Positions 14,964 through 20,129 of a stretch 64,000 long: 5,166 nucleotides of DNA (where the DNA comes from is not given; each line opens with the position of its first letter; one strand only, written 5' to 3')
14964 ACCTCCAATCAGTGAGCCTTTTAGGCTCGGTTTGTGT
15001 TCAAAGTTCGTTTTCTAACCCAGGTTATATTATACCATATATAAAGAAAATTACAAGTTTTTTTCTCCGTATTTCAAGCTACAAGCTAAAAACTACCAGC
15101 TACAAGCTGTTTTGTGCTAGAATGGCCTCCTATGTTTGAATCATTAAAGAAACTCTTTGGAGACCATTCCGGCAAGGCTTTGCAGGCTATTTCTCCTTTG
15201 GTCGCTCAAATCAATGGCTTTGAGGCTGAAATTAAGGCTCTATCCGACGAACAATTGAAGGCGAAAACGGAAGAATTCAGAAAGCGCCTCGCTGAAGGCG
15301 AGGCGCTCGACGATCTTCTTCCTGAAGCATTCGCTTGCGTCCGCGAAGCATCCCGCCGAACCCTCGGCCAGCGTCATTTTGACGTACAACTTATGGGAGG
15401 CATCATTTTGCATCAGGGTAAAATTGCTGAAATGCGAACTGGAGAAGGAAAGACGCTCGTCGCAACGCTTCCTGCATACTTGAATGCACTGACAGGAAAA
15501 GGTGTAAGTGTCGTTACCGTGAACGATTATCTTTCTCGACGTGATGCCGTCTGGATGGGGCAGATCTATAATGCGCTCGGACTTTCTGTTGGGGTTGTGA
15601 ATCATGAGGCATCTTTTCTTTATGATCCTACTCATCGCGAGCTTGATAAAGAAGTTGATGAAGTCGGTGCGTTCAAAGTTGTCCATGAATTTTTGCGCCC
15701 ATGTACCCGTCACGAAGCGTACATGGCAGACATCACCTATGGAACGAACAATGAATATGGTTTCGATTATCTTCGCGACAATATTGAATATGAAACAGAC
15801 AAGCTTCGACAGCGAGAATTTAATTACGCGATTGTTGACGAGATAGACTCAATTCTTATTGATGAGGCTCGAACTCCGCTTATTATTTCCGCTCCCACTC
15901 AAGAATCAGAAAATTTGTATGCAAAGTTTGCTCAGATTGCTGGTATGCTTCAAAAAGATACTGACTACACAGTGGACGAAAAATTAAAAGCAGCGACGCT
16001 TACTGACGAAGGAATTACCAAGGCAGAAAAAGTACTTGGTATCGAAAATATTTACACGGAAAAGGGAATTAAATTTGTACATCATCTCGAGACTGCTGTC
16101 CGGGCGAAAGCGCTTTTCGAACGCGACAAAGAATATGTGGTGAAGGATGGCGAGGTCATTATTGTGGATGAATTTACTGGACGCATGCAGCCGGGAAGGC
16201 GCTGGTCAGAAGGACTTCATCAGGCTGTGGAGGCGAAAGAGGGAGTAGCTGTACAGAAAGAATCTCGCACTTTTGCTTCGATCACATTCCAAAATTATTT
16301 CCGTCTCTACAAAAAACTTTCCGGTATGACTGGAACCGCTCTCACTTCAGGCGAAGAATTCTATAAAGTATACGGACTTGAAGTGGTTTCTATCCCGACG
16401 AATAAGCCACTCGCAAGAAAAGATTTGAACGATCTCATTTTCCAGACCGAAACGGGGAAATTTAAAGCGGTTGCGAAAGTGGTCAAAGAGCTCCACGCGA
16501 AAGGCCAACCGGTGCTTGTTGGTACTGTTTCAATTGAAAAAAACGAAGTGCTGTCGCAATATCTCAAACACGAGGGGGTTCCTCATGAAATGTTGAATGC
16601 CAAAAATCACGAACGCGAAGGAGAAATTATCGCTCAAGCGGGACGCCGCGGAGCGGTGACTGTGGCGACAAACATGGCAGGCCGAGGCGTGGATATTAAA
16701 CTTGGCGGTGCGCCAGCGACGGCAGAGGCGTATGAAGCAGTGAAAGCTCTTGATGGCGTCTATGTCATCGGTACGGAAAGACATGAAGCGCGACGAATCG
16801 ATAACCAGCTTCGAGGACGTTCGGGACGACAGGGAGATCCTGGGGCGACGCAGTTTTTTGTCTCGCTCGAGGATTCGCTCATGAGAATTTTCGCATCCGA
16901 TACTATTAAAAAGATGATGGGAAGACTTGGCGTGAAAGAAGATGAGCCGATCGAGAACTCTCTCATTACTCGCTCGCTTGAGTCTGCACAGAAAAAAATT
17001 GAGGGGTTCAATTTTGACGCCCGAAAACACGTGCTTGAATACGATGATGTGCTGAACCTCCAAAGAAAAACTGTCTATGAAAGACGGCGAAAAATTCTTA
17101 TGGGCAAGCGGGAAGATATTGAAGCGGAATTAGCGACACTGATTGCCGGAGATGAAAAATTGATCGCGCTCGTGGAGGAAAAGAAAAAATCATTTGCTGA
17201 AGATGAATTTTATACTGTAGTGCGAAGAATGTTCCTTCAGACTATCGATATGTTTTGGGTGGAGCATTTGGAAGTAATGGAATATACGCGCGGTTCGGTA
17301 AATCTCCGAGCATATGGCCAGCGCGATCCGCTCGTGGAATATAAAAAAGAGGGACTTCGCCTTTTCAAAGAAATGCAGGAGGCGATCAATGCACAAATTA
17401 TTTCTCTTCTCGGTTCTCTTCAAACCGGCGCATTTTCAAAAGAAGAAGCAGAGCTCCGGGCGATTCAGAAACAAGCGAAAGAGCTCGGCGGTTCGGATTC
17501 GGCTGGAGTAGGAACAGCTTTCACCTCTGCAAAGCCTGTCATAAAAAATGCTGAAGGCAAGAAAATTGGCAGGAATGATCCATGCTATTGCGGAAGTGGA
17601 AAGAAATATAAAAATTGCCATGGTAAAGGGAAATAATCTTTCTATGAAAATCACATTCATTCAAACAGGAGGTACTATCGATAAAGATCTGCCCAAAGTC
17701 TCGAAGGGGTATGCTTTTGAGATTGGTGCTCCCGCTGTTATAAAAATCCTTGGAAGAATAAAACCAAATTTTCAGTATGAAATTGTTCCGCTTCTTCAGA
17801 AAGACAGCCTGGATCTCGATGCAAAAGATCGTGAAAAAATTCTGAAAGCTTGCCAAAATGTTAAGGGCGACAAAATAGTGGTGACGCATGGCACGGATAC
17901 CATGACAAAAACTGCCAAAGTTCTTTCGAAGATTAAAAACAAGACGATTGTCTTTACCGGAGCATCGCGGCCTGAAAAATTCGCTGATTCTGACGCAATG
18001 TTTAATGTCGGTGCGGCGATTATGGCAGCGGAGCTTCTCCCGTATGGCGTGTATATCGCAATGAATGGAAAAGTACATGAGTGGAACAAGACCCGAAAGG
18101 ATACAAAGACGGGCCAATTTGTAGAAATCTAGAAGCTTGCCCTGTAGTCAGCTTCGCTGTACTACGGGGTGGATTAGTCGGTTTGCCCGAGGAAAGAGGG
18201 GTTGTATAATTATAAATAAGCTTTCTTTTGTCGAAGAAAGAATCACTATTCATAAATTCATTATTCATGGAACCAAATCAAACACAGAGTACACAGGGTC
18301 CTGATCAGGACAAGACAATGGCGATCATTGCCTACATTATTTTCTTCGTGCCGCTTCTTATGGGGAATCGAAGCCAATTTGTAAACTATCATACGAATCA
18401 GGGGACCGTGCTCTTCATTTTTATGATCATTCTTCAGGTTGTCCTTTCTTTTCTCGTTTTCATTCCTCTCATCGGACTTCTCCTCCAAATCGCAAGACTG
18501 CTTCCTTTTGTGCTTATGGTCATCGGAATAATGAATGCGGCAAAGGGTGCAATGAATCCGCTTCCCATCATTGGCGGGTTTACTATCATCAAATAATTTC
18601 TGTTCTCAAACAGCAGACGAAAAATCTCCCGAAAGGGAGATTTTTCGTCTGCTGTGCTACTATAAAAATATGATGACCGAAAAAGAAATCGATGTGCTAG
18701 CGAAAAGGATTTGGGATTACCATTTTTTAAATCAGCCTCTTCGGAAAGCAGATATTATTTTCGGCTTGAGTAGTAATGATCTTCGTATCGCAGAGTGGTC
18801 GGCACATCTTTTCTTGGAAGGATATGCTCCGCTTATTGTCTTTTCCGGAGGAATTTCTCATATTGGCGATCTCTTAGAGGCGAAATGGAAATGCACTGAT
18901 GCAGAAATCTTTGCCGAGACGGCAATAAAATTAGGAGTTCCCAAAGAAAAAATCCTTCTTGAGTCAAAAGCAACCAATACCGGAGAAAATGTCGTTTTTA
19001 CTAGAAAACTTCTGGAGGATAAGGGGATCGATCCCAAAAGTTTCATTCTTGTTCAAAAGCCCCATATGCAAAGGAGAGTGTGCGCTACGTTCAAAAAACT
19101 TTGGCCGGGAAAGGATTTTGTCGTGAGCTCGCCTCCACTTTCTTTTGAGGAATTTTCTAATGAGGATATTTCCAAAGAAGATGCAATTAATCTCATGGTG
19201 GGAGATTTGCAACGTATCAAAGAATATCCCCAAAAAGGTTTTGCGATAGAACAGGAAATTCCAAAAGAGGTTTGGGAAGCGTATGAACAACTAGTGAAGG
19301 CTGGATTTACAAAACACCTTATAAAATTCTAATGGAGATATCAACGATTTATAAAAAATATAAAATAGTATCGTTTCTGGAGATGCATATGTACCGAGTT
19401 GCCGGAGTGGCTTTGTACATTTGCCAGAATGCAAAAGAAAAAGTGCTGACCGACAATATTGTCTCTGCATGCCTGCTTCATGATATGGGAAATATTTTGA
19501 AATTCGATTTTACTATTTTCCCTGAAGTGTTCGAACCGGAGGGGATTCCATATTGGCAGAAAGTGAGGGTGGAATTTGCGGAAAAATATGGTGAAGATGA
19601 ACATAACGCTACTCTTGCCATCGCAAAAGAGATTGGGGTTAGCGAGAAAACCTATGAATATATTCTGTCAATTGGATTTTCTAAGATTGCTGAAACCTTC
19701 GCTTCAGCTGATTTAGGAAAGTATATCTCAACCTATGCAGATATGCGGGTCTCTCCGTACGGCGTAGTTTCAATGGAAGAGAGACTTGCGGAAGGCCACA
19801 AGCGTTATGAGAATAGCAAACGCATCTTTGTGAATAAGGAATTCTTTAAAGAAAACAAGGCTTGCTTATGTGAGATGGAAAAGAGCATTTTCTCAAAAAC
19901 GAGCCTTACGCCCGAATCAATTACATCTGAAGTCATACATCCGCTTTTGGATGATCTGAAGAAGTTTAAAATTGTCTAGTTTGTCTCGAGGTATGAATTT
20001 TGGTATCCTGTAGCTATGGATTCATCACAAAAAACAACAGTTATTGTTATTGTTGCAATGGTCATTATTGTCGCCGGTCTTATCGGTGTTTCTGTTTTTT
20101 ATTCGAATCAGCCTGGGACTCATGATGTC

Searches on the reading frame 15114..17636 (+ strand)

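Call 8: search_protein_families(library=pfam, proteins=[window:15114-17636:+], max_evalue=0.001)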
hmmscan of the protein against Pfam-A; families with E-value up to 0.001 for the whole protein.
window:15114-17636:+ (840 aa): 6 families
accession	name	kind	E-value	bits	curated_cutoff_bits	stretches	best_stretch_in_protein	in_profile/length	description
PF07517.20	SecA_DEAD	-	8.4e-124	413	24.6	1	11-416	1-289/290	SecA DEAD-like domain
PF21090.3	P-loop_SecA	-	3.9e-79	265.5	27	2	432-536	1-105/205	SecA P-loop domain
PF07516.18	SecA_SW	-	8.2e-46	157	26.7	2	612-677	1-65/200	SecA Wing and Scaffold domain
PF01043.26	SecA_PP_bind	-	2e-42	144.7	23.5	1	265-373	2-110/110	SecA preprotein cross-linking domain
PF02810.21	SEC-C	-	1.6e-08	34.7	20.4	1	820-838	1-19/19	SEC-C motif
PF00271.37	Helicase_C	-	0.00096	19.8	23.5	0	450-529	3-82/110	Helicase conserved C-terminal domain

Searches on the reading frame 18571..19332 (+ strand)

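Call 8: search_protein_families(library=pfam, proteins=[window:18571-19332:+], max_evalue=0.001)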
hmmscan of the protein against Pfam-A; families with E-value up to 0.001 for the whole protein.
window:18571-19332:+ (253 aa): 1 family
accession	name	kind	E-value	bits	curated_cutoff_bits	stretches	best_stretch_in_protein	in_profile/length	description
PF02698.23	DUF218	-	1.6e-17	64.1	27.6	1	74-185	17-106/133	DUF218 domain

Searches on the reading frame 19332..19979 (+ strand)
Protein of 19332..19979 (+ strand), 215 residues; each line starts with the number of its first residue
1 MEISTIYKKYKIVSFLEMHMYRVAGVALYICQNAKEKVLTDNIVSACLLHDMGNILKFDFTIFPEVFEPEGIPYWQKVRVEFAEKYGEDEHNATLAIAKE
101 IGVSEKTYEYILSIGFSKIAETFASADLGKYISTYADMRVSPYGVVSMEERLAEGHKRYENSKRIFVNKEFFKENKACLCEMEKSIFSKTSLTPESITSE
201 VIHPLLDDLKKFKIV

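Call 8: search_protein_families(library=pfam, proteins=[window:19332-19979:+], max_evalue=0.001)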
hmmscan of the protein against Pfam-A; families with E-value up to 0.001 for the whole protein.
window:19332-19979:+ (215 aa): 2 families
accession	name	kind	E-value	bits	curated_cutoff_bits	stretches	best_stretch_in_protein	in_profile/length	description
PF13023.12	HD_3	-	2.4e-05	24.7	22.5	1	19-65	26-72/165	HD domain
PF01966.28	HD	-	0.0004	21.1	22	1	19-62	4-46/116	HD domain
